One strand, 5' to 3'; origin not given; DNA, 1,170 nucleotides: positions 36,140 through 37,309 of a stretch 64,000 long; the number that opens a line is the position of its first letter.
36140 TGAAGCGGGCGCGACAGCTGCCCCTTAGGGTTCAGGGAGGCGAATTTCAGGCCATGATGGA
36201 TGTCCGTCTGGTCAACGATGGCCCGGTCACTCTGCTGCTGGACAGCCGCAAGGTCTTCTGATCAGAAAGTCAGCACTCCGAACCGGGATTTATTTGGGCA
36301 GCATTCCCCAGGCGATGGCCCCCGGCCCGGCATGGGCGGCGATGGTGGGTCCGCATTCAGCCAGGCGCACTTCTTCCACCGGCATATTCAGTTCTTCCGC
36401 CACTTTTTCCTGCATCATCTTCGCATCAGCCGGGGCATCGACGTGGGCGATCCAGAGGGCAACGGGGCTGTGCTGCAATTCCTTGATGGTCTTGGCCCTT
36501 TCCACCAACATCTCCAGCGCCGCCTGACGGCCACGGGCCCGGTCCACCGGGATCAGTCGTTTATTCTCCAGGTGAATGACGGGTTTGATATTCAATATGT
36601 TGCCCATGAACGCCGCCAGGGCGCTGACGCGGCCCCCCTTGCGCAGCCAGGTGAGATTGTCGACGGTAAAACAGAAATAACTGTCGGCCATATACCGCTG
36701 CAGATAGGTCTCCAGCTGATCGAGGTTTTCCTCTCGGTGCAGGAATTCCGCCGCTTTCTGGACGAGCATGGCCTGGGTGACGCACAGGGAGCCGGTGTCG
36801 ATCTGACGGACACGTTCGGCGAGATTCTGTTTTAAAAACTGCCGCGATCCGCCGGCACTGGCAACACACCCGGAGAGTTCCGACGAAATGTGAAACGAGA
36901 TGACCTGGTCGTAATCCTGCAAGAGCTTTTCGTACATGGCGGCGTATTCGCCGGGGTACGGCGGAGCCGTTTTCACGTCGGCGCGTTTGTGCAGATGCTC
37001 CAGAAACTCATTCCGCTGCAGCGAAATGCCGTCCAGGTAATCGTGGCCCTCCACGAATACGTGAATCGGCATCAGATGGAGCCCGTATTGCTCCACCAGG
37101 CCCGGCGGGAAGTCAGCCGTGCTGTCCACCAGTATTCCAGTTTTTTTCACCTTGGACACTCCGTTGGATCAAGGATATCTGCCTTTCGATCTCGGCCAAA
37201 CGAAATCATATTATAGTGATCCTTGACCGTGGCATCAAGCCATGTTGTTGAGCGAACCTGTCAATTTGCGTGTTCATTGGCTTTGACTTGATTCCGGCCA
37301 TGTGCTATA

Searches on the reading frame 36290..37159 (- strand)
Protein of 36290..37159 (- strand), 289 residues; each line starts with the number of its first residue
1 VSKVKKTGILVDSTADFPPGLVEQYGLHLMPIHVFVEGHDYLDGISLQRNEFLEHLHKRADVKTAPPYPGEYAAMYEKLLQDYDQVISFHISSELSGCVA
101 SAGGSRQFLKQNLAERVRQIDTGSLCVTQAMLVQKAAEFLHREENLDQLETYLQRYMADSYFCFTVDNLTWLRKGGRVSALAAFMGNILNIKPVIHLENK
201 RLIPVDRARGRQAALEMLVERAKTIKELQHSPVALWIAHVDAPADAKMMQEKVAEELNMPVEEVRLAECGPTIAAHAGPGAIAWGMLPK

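Call 3: search_protein_families(library=pfam, proteins=[window:36290-37159:-], max_evalue=0.01)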
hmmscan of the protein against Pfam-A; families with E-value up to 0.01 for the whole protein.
window:36290-37159:- (289 aa): 1 family
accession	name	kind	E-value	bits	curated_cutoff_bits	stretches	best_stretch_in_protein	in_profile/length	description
PF02645.21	DegV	-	1.3e-70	238.4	27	1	6-288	1-279/280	Uncharacterised protein, DegV family COG1307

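Call 4: search_protein_families(library=ncbifam, proteins=[window:36290-37159:-], max_evalue=0.01)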
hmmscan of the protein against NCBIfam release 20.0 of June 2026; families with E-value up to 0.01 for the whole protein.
window:36290-37159:- (289 aa): 2 families
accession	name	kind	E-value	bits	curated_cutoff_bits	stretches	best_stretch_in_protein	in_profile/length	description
TIGR00762.1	DegV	domain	9.9e-73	244.7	99.7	1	8-285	2-274/276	DegV family EDD domain-containing protein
NF038249.1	fatty_FakB1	equivalog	3.4e-38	131.4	350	1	6-289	2-282/286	fatty acid kinase binding subunit FakB1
